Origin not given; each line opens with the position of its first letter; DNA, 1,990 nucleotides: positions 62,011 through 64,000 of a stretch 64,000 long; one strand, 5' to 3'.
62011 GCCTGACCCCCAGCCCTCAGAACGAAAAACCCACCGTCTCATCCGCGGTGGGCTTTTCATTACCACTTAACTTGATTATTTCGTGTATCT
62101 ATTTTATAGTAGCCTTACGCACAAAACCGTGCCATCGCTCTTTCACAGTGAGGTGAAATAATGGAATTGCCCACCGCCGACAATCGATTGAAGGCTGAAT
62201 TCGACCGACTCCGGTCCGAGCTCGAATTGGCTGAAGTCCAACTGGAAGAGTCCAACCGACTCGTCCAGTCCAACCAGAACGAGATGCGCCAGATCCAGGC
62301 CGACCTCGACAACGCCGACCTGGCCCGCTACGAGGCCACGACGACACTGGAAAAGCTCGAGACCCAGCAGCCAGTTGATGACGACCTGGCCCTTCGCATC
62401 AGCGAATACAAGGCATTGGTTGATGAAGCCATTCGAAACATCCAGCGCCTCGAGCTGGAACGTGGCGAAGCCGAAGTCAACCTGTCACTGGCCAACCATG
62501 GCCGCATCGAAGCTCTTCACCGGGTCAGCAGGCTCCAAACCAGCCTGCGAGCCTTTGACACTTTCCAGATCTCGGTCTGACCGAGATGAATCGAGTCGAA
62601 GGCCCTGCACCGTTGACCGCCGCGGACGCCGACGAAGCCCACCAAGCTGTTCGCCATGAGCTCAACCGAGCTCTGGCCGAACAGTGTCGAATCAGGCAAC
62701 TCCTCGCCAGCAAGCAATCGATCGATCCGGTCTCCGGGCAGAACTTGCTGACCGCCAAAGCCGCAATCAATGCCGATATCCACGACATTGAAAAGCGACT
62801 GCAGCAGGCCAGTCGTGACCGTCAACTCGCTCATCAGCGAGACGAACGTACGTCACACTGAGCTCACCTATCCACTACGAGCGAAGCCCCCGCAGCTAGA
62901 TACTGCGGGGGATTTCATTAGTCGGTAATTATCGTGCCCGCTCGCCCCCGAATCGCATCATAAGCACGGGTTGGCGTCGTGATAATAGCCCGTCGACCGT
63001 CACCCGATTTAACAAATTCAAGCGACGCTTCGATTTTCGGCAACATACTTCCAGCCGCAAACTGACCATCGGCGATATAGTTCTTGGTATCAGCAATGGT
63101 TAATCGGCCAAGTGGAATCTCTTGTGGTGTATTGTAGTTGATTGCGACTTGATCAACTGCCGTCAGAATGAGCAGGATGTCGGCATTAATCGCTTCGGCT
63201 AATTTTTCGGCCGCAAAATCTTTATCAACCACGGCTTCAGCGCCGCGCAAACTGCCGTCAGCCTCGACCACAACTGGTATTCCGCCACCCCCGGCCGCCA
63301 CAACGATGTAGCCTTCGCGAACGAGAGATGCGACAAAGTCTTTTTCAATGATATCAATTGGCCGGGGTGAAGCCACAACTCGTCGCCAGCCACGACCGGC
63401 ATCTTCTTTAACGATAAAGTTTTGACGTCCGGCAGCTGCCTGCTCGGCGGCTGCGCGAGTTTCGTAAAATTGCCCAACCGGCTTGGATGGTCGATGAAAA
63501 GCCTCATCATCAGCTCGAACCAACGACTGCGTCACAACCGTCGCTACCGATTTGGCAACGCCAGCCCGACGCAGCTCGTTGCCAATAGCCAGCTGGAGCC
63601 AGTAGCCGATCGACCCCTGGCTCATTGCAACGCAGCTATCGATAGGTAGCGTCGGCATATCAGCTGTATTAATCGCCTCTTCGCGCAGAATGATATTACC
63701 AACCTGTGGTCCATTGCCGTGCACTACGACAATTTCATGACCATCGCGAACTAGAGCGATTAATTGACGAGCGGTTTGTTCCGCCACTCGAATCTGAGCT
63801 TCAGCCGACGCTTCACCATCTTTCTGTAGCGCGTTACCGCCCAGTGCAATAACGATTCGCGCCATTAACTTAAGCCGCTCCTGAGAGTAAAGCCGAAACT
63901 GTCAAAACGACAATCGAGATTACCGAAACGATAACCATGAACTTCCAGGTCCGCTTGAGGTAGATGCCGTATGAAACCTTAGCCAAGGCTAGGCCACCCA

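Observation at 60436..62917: Three tandem promoter / two-ORF / terminator cassettes encoding small all-helical proteins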

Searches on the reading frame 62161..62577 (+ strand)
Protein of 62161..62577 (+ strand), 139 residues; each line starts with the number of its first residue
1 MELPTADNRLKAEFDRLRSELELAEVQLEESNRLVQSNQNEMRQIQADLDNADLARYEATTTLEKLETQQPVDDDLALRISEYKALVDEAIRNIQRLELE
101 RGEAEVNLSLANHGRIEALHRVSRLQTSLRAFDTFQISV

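Call 11: search_protein_families(library=pfam, proteins=[window:62161-62577:+], max_evalue=1)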
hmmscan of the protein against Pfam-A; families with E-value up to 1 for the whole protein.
window:62161-62577:+ (139 aa): 6 families
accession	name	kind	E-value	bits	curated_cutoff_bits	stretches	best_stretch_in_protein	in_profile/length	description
PF11932.13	DUF3450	-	0.0019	18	32.6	1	8-89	47-130/241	Protein of unknown function (DUF3450)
PF08581.15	Tup_N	-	0.0065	17.2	28.7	1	10-51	9-50/77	Tup N-terminal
PF08702.15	Fib_alpha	-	0.015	15.9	29.9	1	6-98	29-122/143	Fibrinogen alpha/beta chain family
PF03755.18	YicC-like_N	-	0.22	12.3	25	1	75-114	32-71/156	Endoribonuclease YicC-like, N-terminal region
PF09304.16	Cortex-I_coil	-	0.22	12.2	60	0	8-70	33-95/107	Cortexillin coiled-coil region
PF00700.27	Flagellin_C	-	0.23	12.3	23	1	13-70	10-65/86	Bacterial flagellin C-terminal helical region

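Call 12: search_protein_families(library=phrogs, proteins=[window:62161-62577:+], max_evalue=1)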
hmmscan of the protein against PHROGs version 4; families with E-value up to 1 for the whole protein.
window:62161-62577:+ (139 aa): 8 families
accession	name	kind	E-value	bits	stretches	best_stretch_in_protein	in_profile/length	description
phrog_18860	-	unknown function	0.026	15.4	1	11-96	43-118/141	-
phrog_17683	-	unknown function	0.06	14.2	1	30-98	53-120/155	-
phrog_26424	-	unknown function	0.17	12.9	1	12-44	42-74/77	-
phrog_24053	-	unknown function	0.28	10.9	1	12-122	106-216/515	-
phrog_31711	-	unknown function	0.34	12.2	1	49-95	34-79/81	-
phrog_15722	-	unknown function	0.34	11.7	1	5-47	24-66/161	-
phrog_5763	-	unknown function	0.44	10.7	1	6-62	88-130/283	-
phrog_4780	-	unknown function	0.62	10.6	1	10-97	149-237/275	-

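Call 13: search_protein_families(library=padloc, proteins=[window:62161-62577:+], max_evalue=1)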
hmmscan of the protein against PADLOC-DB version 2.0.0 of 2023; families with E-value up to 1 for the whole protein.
window:62161-62577:+ (139 aa): 3 families
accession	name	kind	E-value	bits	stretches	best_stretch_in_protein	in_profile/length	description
PDLC00006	DruC1|DruC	-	0.0064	13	1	9-98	186-275/626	Unknown function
PDLC03862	LmuB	-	0.016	11.6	1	13-131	361-469/643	-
PDLC03859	LmuB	-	0.063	10.5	1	8-131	349-460/611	-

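Call 14: search_protein_families(library=ncbifam, proteins=[window:62161-62577:+], max_evalue=1)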
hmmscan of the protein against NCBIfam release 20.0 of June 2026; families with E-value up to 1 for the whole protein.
window:62161-62577:+ (139 aa): 9 families
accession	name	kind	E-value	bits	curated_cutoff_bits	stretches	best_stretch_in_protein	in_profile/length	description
NF047363.1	Zn_ribbon_CdsZ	equivalog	0.013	15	275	1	20-113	31-116/251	zinc ribbon domain regulatory protein CdsZ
NF007785.0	PRK10476.1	equivalog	0.026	13.3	376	1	13-68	87-142/347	multidrug transporter subunit MdtN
NF045505.1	RR_RssB_Pseudo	equivalog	0.033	13.2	700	1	8-49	125-166/394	two-component system response regulator RssB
NF009647.0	PRK13182.1-2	equivalog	0.064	13.3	165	1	15-108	55-147/176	chromosome-anchoring protein RacA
NF033850.1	LCxxNW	subfamily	0.13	12.4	40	0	22-47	18-43/61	mobility-associated LCxxNW protein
TIGR02169.1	SMC_prok_A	equivalog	0.17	9.5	729.4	1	9-109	292-389/1165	chromosome segregation protein SMC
NF045780.1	TrlF_fam_ATP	equivalog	0.34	9.5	350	1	6-108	593-695/944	TrlF family AAA-like ATPase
NF002750.0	PRK02793.1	equivalog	0.68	10.2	103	1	7-49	3-45/72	phi X174 lysis protein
TIGR01730.1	RND_mfp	subfamily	0.82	8.6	94.9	0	8-69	67-138/322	efflux RND transporter periplasmic adaptor subunit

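Call 18: find_encoding_contigs(protein=window:62161-62577:+, flank=10000, max_places=10)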
Protein window:62161-62577:+ (139 aa): 2 contigs read that carry it; 2 places shown.
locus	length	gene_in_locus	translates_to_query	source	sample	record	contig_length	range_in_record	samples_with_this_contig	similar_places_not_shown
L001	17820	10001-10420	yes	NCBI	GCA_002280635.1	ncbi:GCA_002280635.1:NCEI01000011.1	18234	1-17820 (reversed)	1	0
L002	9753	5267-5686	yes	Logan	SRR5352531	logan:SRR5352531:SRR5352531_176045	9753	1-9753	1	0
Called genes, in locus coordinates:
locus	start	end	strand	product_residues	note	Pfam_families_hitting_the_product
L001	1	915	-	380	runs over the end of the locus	PF17231:DUF5305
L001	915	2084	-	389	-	-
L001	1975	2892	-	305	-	-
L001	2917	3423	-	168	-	-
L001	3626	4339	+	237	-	PF05552:MS_channel_1st_1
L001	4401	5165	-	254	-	PF18761:Heliorhodopsin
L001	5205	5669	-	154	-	PF02773:S-AdoMet_synt_C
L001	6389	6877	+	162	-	PF01988:VIT1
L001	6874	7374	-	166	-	PF07963:N_methyl (weak)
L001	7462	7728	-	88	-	PF25390:WD40_RLD, PF00415:RCC1 (faint), PF13540:RCC1_2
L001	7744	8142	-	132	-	-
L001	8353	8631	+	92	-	-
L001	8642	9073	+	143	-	-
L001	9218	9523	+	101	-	-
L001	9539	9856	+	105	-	-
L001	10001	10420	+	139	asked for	-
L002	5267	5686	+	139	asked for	-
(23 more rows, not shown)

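Call 35: search_solved_structures(query=window:62161-62577:+, max_evalue=1)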
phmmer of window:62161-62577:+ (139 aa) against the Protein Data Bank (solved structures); distinct sequences matched with E-value up to 1: 2.
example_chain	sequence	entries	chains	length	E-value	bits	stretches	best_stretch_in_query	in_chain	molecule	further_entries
8u95_A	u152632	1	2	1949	0.033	18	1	2-134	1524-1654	Myosin heavy chain, isoform U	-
2nca_A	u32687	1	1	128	0.53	14.1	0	44-107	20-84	Hsp90 co-chaperone Cdc37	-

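Call 48: predict_structure(protein=window:62161-62577:+)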
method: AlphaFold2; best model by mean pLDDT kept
length: 139 residues; sequences in the alignment: 1
mean_pLDDT: 93.6   pTM: 0.74
mean pLDDT of the five models: 93.6, 93.4, 92.9, 92.6, 92.1
residues with pLDDT >= 90: 119; 70-90: 12; 50-70: 6; < 50: 2
segments of 3 or more residues with pLDDT < 50: none
pLDDT, mean of each block of 10 residues (from residue 1): 71 94 98 98 98 98 97 96 98 98 98 98 96 70
secondary structure, 60 per line:
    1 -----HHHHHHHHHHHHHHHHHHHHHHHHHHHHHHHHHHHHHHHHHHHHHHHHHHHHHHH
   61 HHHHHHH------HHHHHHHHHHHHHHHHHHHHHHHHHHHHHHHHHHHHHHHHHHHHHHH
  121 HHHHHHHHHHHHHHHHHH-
elements in order: H6-67 H74-138

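Call 52: find_homologous_proteins(query=window:62161-62577:+, max_evalue=0.1)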
Query window:62161-62577:+ (139 aa): 2 proteins with E <= 0.1 among 80 candidates.
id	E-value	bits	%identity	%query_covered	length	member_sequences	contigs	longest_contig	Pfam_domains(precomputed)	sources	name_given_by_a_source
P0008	2.4e-77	275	100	100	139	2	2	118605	-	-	-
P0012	9.8e-76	270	98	100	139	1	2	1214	-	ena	-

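Call 56: fold_search(model_id=the predicted structure, library=pdb)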
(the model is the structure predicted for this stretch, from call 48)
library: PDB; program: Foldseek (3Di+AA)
matches with E <= 10: 980; with E <= 0.001: 0
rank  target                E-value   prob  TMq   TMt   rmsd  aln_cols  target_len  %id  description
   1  6ixg_B                4.9e-03  1.00  0.60  0.40  12.9       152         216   17  Crystal structure of native apo SH3BP5 (P41) (released 2019-03-20)
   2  9cpc_3G               1.3e-02  1.00  0.76  0.78   4.9       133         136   18  Atomic model of porcine brain ventricles cilia doublet microtubule (48-nm periodicity) (released 2024-10-23)
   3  6ixv_A                1.6e-02  0.98  0.37  0.26  12.9       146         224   18  Crystal structure of SH3BP5-Rab11a (released 2019-03-20)
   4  2b5u_A                1.7e-02  1.00  0.50  0.20   5.3       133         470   14  Crystal Structure Of Colicin E3 V206C Mutant In Complex With Its Immunity Protein (released 2006-11-07)
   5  5ew5_A                1.8e-02  1.00  0.53  0.19   5.2       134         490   13  Crystal Structure of Colicin E9 In Complex with Its Immunity Protein Im9 (released 2016-07-20)
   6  9fqr_E5               2.1e-02  1.00  0.82  0.74   2.6       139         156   15  96-nm repeat of axonemal doublet microtubules from bovine sperm (released 2025-03-26)
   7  9cpc_3Q               2.4e-02  1.00  0.75  0.80   2.5       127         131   16  Atomic model of porcine brain ventricles cilia doublet microtubule (48-nm periodicity) (released 2024-10-23)
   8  4dcn_D                2.4e-02  1.00  0.57  0.44   5.7       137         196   18  Crystal Structure Analysis of the Arfaptin2 BAR domain in Complex with ARL1 (released 2012-06-13)
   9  6ixf_A                2.6e-02  0.95  0.34  0.22  13.1       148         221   18  Crystal structure of SeMet apo SH3BP5 (P41) (released 2019-03-20)
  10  4mh6                  2.8e-02  1.00  0.80  0.71   3.0       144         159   12  2.8 Angstrom Crystal Structure of Type III Secretion Protein YscO from Vibrio parahaemolyticus (released 2013-09-11)
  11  6ixf_B                2.8e-02  1.00  0.60  0.39  13.5       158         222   16  Crystal structure of SeMet apo SH3BP5 (P41) (released 2019-03-20)
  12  5xg2                  2.8e-02  1.00  0.50  0.31   9.7       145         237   17  Crystal structure of a coiled-coil segment (residues 345-468 and 694-814) of Pyrococcus yayanosii Smc (released 2017-06-07)
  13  9hmx_A                3.3e-02  0.98  0.41  0.32  11.0       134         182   14  Structure of SteB-RipA complex from Mycobacterium tuberculosis (released 2025-07-30)
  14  7nsu_D                3.5e-02  1.00  0.49  0.20   4.9       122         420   15  ColicinE9 intact translocation complex (released 2021-08-11)
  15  3na7                  3.7e-02  1.00  0.68  0.42   4.7       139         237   14  2.2 Angstrom Structure of the HP0958 Protein from Helicobacter pylori CCUG 17874 (released 2010-09-22)
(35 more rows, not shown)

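Call 69: fold_search(model_id=the predicted structure, library=viral)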
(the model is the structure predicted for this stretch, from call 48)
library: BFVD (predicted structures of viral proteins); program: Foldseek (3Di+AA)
matches with E <= 10: 1334; with E <= 0.001: 0
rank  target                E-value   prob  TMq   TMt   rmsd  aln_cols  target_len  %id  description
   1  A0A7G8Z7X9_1          6.4e-03  1.00  0.50  0.10   5.8       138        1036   12  (no name in the UniProt tables at hand)
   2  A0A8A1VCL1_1          6.7e-03  1.00  0.41  0.11   7.1       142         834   14  (no name in the UniProt tables at hand)
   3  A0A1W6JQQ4            8.0e-03  1.00  0.77  0.48   3.5       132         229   14  (no name in the UniProt tables at hand)
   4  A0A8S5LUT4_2          1.1e-02  1.00  0.55  0.14   6.0       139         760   16  Tail protein [Siphoviridae sp. ctMsr1]
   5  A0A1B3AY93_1          1.2e-02  1.00  0.52  0.07   6.3       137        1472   14  Tape measure protein [Gordonia phage Bantam]
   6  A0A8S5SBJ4            1.3e-02  1.00  0.72  0.48   4.3       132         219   13  Outer membrane protein assembly factor [Siphoviridae sp. ctgaY24]
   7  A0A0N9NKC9            1.5e-02  1.00  0.87  0.10   1.3       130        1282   15  (no name in the UniProt tables at hand)
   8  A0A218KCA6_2          1.5e-02  1.00  0.74  0.10   4.2       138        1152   12  Putative tail tape measure protein [Bacillus phage PBC2]
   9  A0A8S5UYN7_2          1.5e-02  1.00  0.53  0.13   5.3       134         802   10  Endosialidase chaperone [Siphoviridae sp. ctkKt3]
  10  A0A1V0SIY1            1.6e-02  1.00  0.50  0.34   5.9       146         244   11  Uncharacterized protein [Klosneuvirus KNV1]
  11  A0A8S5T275            1.8e-02  1.00  0.78  0.22   4.5       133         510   16  Tail tape measure (Fragment) [Siphoviridae sp. ctnR15]
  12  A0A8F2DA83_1          2.0e-02  1.00  0.44  0.11   8.2       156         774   14  Tape measure protein [Gordonia phage VanLee]
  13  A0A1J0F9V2            2.3e-02  1.00  0.48  0.48   6.0       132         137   12  (no name in the UniProt tables at hand)
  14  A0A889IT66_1          2.3e-02  0.87  0.27  0.08  12.8       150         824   18  (no name in the UniProt tables at hand)
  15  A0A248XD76            2.5e-02  1.00  0.47  0.06  12.9       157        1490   13  Putative tail tape measure protein [Klebsiella phage YMC16/01/N133_KPN_BP]
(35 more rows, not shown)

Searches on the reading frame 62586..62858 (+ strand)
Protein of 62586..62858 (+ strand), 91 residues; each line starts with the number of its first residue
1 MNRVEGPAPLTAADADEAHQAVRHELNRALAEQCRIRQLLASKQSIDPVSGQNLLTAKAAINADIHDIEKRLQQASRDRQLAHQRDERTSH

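Call 11: search_protein_families(library=pfam, proteins=[window:62586-62858:+], max_evalue=1)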
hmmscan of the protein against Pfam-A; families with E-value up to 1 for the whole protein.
window:62586-62858:+ (91 aa): 2 families
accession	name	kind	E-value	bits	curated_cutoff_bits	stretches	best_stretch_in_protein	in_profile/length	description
PF12318.13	FAD-SLDH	-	0.049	14.3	24.2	1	16-86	24-94/163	Membrane bound FAD containing D-sorbitol dehydrogenase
PF19999.4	fvmX3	-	0.88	10.1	27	0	10-60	28-61/85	FtsH ternary system domain X3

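Call 12: search_protein_families(library=phrogs, proteins=[window:62586-62858:+], max_evalue=1)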
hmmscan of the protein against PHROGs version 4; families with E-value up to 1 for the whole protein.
window:62586-62858:+ (91 aa): 1 family
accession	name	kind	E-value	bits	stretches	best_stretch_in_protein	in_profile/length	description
phrog_13059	-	DNA, RNA and nucleotide metabolism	0.41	11.5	0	64-81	2-19/62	HTH DNA binding protein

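Call 13: search_protein_families(library=padloc, proteins=[window:62586-62858:+], max_evalue=1)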
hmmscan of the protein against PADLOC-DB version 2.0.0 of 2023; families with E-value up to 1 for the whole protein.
window:62586-62858:+ (91 aa): 0 families

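Call 14: search_protein_families(library=ncbifam, proteins=[window:62586-62858:+], max_evalue=1)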
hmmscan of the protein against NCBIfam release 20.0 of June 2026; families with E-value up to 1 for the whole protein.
window:62586-62858:+ (91 aa): 1 family
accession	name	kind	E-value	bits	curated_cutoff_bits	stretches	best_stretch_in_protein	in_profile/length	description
NF052667.1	Tsi2_fam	equivalog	0.021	15.2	70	1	49-79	4-34/73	Tsi2 family anti-toxin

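Call 36: search_solved_structures(query=window:62586-62858:+, max_evalue=1)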
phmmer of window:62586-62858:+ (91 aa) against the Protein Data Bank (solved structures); distinct sequences matched with E-value up to 1: 2.
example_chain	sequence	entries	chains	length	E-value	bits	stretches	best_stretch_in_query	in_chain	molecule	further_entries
4qmd_A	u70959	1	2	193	0.044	17.8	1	32-69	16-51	Envoplakin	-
6xtz_A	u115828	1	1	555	0.29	15.2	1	24-76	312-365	Dally-like, isoform A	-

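Call 55: find_related_loci(query=window:62586-62858:+, collection=viral_contigs, flank=10000)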
Query window:62586-62858:+ (91 aa) in viral_contigs; peptide patterns used: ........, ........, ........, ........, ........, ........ (x = any residue, [..] = any of these).
10 stretches matched a pattern, but none encodes a relative of the query by tblastn (E <= 1e-3).

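Call 96: search_dna_similar(query=window:62586-62858:+, collection=phages, mode=protein, max_evalue=0.01, max_rows=5)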
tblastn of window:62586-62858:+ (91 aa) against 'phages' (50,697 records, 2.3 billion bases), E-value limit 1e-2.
No match.

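Call 99: search_dna_similar(query=window:62586-62858:+, collection=plasmids, mode=protein, max_evalue=0.01, max_rows=5)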
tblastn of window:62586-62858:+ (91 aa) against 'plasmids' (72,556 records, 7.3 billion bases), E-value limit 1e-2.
No match.

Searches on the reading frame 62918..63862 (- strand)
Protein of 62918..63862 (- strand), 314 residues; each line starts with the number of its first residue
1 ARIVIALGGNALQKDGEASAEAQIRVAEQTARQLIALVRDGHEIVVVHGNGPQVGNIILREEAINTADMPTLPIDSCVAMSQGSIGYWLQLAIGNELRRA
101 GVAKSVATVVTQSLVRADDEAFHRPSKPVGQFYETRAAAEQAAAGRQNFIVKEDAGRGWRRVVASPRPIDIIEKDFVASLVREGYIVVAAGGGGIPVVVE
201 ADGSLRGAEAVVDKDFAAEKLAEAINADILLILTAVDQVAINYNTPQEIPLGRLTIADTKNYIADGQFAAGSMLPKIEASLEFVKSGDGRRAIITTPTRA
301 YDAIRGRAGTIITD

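Call 24: find_related_loci(query=window:62918-63862:-, collection=genome_contigs, flank=10000)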
Query window:62918-63862:- (314 aa) in genome_contigs; peptide patterns used: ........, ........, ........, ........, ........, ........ (x = any residue, [..] = any of these).
599 stretches matched a pattern (row limit reached: there are more); 518 encode a relative of the query (tblastn E <= 1e-3); the best 80 are kept; 80 distinct loci.
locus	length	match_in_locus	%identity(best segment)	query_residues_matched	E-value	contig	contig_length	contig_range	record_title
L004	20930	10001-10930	57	1-312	2e-113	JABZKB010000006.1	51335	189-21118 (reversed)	MAG: Candidatus Nanosynbacter sp. isolate JCVI_1_bin.4 NODE_6_length_51335_cov_11.448086, whole genome shotgun sequence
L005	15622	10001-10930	57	1-312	2e-113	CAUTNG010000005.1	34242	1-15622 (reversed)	MAG TPA_asm: uncultured Candidatus Saccharibacteria bacterium isolate ERR10228829_bin.33_MetaWRAP_v1.3_MAG genome assemb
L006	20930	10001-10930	57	1-312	1e-113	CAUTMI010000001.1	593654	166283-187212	MAG TPA_asm: uncultured Candidatus Saccharibacteria bacterium isolate ERR10228876_bin.2_MetaWRAP_v1.3_MAG genome assembl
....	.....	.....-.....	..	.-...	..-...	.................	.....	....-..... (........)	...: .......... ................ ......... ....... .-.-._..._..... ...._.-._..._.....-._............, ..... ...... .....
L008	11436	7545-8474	57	1-312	2e-113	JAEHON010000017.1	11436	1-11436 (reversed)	MAG: Candidatus Saccharibacteria bacterium isolate TM7_G3_3_HMT_351_EL001 TM7_G3_EL1_23, whole genome shotgun sequence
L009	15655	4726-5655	57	1-312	2e-112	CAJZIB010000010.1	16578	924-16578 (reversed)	TPA_asm: uncultured Candidatus Saccharibacteria bacterium isolate ERR2764996_bin.1_metaWRAP_v1.1_MAG genome assembly, co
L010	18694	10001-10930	57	1-312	2e-112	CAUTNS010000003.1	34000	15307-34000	MAG TPA_asm: uncultured Candidatus Saccharibacteria bacterium isolate ERR10228868_bin.19_MetaWRAP_v1.3_MAG genome assemb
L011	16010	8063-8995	58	2-313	1e-110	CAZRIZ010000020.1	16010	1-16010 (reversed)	MAG TPA_asm: uncultured Candidatus Saccharibacteria bacterium isolate SRP294416_co3_712 genome assembly, contig: NODE_62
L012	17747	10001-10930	58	1-312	3e-109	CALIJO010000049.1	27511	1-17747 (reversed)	MAG TPA_asm: uncultured Candidatus Saccharibacteria bacterium isolate ERR589684_bin.109_CONCOCT_v1.1_MAG genome assembly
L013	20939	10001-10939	57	2-314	3e-108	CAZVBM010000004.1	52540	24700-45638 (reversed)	MAG TPA_asm: uncultured Candidatus Saccharibacteria bacterium isolate binchicken_co117_408 genome assembly, contig: NODE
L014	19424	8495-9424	57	1-312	7e-107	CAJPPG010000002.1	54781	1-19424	Candidatus Saccharibacteria bacterium isolate SRR9217423-mag-bin.7 genome assembly, contig: SRR9217423-mag-bin.7_65, who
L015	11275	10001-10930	59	1-312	6e-106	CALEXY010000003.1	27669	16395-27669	MAG TPA_asm: uncultured Candidatus Saccharibacteria bacterium isolate ERR589403_bin.1_CONCOCT_v1.1_MAG genome assembly,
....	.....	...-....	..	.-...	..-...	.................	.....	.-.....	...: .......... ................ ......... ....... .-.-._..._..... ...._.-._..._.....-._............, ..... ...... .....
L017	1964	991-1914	59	1-310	3e-112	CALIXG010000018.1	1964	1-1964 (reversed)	MAG TPA_asm: uncultured Candidatus Saccharibacteria bacterium isolate ERR589465_bin.90_CONCOCT_v1.1_MAG genome assembly,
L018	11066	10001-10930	59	1-312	6e-106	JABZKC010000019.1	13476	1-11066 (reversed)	MAG: Candidatus Nanosynbacter sp. isolate JCVI_32_bin.36 NODE_2291_length_13476_cov_57.214291, whole genome shotgun sequ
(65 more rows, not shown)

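Call 26: find_related_loci(query=window:62918-63862:-, collection=metagenome_contigs, flank=10000)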
Query window:62918-63862:- (314 aa) in metagenome_contigs; peptide patterns used: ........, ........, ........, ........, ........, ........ (x = any residue, [..] = any of these).
495 stretches matched a pattern; 334 encode a relative of the query (tblastn E <= 1e-3); the best 80 are kept; 80 distinct loci.
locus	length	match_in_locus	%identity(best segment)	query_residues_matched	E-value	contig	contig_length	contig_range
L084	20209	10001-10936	79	1-312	2e-169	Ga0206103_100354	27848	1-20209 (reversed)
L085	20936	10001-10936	81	1-312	1e-158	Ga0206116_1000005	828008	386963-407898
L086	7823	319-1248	58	1-312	2e-115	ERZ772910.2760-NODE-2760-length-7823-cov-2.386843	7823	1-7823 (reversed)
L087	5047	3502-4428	57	1-312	2e-115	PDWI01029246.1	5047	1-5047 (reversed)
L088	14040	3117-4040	58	2-312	7e-115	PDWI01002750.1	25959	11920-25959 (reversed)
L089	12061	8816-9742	58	1-312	2e-114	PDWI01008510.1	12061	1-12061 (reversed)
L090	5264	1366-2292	59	1-312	2e-114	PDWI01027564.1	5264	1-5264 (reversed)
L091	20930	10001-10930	57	1-312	1e-113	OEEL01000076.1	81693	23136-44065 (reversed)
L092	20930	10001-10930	57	1-312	1e-113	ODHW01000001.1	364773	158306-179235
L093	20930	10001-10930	57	1-312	2e-113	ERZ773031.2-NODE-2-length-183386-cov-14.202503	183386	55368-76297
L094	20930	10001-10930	57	1-312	3e-113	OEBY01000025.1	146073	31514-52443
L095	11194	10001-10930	57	1-312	2e-113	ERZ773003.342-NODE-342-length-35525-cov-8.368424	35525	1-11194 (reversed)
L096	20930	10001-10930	57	1-312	3e-113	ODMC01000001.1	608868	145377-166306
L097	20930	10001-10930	57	1-312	2e-113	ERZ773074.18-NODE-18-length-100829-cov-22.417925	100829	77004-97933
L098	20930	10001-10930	57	1-312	3e-113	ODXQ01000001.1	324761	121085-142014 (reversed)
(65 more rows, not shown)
